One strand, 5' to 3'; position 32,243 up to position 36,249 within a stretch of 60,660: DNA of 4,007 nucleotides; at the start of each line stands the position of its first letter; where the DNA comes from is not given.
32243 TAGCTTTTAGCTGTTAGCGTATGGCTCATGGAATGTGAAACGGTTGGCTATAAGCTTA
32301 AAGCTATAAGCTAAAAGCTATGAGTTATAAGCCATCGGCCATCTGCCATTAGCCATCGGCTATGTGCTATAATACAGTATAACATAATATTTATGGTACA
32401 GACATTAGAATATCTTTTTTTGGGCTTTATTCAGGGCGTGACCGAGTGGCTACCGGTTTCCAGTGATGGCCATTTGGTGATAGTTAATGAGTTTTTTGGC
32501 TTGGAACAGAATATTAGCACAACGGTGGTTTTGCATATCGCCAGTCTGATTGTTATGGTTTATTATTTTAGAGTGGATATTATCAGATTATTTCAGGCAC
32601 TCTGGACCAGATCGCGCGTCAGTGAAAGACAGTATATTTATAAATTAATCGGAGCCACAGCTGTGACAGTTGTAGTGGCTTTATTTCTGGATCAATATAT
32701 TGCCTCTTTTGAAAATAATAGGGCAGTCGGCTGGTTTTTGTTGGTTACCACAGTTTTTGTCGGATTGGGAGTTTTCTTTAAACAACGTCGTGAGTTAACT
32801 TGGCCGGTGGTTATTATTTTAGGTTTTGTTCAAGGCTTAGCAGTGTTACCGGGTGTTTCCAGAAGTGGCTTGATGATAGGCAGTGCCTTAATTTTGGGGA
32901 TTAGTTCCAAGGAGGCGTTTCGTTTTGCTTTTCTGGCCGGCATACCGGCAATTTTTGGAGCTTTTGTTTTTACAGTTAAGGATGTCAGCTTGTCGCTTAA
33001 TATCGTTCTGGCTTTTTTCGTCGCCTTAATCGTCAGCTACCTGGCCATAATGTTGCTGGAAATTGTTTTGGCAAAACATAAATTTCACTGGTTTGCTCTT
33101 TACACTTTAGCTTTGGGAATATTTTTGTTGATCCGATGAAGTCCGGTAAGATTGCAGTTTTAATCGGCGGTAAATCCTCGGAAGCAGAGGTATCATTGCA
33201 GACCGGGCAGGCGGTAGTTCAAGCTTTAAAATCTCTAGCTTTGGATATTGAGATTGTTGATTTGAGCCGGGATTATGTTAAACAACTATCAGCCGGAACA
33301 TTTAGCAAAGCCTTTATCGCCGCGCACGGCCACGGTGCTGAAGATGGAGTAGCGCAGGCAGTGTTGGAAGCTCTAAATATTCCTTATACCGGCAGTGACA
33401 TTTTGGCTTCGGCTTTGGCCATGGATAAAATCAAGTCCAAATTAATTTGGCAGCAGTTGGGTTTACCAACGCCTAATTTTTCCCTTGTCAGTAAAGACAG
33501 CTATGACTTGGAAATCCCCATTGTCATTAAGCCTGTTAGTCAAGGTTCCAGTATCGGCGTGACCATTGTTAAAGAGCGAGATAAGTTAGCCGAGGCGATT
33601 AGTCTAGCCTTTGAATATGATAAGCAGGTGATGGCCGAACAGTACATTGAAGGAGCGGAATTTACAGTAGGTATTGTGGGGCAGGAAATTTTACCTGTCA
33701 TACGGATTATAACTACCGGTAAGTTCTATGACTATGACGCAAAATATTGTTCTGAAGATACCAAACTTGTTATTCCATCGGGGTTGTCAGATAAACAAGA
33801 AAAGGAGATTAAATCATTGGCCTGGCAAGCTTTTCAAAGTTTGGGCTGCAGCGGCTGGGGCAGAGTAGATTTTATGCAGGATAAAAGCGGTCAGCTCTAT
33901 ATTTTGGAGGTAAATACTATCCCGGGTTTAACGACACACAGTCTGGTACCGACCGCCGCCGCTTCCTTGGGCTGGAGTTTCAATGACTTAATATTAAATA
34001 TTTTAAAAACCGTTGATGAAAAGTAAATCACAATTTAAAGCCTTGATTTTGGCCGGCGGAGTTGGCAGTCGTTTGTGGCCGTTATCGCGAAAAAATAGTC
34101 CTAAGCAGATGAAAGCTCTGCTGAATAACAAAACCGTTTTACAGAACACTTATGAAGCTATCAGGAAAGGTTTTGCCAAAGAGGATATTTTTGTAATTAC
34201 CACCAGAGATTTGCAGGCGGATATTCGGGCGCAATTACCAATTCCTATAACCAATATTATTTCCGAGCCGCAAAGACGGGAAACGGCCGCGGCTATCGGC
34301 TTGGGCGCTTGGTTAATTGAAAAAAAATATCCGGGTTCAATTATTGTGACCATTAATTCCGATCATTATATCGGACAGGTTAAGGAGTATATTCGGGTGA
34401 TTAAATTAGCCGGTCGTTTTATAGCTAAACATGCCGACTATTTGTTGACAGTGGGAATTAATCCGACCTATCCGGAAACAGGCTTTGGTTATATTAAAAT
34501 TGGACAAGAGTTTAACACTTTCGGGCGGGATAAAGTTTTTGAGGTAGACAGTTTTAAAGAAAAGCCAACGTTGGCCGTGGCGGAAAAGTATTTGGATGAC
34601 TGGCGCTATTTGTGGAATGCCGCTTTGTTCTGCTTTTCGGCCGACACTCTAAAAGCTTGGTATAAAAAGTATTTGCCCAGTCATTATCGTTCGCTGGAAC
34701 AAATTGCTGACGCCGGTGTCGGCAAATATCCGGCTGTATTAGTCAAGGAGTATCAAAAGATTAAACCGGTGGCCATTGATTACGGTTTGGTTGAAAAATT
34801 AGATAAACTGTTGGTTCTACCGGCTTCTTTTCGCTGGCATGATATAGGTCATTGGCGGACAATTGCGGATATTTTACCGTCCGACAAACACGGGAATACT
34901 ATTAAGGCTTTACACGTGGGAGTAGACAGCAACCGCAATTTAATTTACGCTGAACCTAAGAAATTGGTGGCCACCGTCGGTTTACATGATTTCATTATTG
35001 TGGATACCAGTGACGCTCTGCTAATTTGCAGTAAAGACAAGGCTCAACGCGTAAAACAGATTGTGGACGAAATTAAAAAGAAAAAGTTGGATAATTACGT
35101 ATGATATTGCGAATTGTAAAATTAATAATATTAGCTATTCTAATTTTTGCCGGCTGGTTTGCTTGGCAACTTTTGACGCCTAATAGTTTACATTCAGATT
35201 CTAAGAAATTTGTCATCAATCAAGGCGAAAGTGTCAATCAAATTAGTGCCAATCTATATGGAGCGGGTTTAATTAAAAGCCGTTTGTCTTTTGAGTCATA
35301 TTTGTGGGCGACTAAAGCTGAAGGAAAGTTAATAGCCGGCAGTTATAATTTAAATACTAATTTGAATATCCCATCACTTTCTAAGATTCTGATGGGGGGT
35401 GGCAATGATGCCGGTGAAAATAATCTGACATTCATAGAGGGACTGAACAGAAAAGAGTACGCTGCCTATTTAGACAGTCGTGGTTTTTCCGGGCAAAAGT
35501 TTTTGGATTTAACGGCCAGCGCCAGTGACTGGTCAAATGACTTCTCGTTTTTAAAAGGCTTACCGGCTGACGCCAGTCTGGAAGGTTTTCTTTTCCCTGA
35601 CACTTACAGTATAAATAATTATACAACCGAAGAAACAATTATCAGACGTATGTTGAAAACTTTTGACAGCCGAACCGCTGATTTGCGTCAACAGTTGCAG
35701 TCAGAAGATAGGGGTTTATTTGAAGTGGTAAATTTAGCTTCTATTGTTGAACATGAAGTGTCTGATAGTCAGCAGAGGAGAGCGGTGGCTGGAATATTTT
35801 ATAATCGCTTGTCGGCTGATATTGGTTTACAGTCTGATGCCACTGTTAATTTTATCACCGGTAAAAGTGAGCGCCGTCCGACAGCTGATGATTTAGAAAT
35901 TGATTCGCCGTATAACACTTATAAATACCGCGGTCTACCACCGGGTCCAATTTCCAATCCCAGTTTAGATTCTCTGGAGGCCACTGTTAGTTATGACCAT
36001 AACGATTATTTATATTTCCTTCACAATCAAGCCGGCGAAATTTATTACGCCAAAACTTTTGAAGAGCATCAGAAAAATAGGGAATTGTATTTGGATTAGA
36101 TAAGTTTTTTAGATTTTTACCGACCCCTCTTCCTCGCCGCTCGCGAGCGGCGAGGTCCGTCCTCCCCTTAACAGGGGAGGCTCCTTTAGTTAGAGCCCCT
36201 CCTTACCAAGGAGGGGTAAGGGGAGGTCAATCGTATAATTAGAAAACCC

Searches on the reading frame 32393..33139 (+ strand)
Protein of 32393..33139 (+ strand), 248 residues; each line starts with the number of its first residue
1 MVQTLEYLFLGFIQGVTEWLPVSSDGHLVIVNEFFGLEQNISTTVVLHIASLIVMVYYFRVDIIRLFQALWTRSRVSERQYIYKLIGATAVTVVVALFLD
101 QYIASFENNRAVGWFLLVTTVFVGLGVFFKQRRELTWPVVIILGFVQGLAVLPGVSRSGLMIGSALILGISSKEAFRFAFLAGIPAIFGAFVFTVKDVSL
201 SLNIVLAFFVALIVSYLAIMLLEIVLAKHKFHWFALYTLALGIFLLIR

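Call 61: search_protein_families(library=pfam, proteins=[window:32393-33139:+], max_evalue=0.0001)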
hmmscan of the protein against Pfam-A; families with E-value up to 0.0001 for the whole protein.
window:32393-33139:+ (248 aa): 1 family
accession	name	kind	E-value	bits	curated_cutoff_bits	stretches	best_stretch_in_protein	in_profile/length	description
PF02673.24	BacA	-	9.4e-56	189.8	33.4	1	8-244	2-257/257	Bacitracin resistance protein BacA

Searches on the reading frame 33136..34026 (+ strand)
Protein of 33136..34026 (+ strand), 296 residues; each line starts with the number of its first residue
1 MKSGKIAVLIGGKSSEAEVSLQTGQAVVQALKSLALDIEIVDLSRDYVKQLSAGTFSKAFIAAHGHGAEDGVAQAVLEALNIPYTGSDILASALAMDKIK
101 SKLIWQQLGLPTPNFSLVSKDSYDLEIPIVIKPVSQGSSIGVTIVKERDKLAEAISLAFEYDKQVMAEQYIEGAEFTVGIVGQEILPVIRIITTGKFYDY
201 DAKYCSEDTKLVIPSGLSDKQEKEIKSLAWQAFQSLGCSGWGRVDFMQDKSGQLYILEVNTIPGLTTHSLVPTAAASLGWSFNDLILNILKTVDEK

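Call 61: search_protein_families(library=pfam, proteins=[window:33136-34026:+], max_evalue=0.0001)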
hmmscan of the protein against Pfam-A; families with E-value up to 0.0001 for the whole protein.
window:33136-34026:+ (296 aa): 7 families
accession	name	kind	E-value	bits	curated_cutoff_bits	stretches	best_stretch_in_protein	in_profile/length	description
PF07478.18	Dala_Dala_lig_C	-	6.5e-59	199.3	24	1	105-290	2-203/204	D-ala D-ala ligase C-terminus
PF01820.27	Dala_Dala_lig_N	-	7.3e-16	59.2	34.6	2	5-47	1-45/121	D-ala D-ala ligase N-terminus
PF13535.11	ATP-grasp_4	-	2.6e-10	40.6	27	1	126-261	2-150/160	ATP-grasp domain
PF02655.19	ATP-grasp_3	-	2.9e-10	40.9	23.2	1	96-261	2-155/160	ATP-grasp domain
PF02786.22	CPSase_L_D2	-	7.1e-09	35.9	19.8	1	122-261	34-178/211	Carbamoyl-phosphate synthase L chain, ATP binding domain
PF08443.16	RimK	-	1.7e-07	31.5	21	1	96-268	2-172/188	RimK-like ATP-grasp domain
PF02222.28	ATP-grasp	-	3.6e-07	30.4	27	1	105-260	3-160/179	ATP-grasp domain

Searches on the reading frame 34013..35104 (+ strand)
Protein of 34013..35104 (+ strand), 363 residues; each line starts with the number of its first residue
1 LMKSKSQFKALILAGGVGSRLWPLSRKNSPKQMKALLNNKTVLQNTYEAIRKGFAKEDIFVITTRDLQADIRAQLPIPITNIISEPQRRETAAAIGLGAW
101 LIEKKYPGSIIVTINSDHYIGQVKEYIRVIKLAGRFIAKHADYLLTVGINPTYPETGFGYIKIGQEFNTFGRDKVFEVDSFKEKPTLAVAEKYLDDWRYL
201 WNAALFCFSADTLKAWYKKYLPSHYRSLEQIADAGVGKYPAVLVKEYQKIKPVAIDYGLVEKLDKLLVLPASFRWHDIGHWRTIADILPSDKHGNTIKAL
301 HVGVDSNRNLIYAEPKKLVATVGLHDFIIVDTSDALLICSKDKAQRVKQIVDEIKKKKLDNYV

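Call 61: search_protein_families(library=pfam, proteins=[window:34013-35104:+], max_evalue=0.0001)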
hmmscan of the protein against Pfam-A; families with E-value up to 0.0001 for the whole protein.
window:34013-35104:+ (363 aa): 3 families
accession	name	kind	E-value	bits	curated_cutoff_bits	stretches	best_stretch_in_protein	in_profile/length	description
PF00483.29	NTP_transferase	-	7.5e-36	124.4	21.2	1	9-288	1-239/245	Nucleotidyl transferase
PF22640.1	ManC_GMP_beta-helix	-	6.4e-21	74.5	27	1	301-353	3-54/55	MannoseP isomerase/GMP-like beta-helix domain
PF12804.13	NTP_transf_3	-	3.6e-05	24.4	27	0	10-81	1-64/160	MobA-like NTP transferase domain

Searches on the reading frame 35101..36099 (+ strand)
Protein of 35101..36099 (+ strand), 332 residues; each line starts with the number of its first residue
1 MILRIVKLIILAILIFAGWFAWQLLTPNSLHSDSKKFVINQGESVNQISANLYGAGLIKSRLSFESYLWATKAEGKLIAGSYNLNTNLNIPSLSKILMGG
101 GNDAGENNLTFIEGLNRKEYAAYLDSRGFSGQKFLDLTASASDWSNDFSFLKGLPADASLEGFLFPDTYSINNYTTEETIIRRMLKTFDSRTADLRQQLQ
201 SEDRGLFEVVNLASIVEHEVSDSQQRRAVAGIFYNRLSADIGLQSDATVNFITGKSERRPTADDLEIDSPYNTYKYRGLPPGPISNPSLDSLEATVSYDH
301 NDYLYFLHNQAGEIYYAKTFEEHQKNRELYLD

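Call 61: search_protein_families(library=pfam, proteins=[window:35101-36099:+], max_evalue=0.0001)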
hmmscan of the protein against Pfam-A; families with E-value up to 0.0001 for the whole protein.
window:35101-36099:+ (332 aa): 1 family
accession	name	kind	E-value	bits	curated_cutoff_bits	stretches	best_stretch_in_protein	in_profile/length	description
PF02618.21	YceG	-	1.1e-75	255.2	32.4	1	37-327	1-273/275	YceG-like family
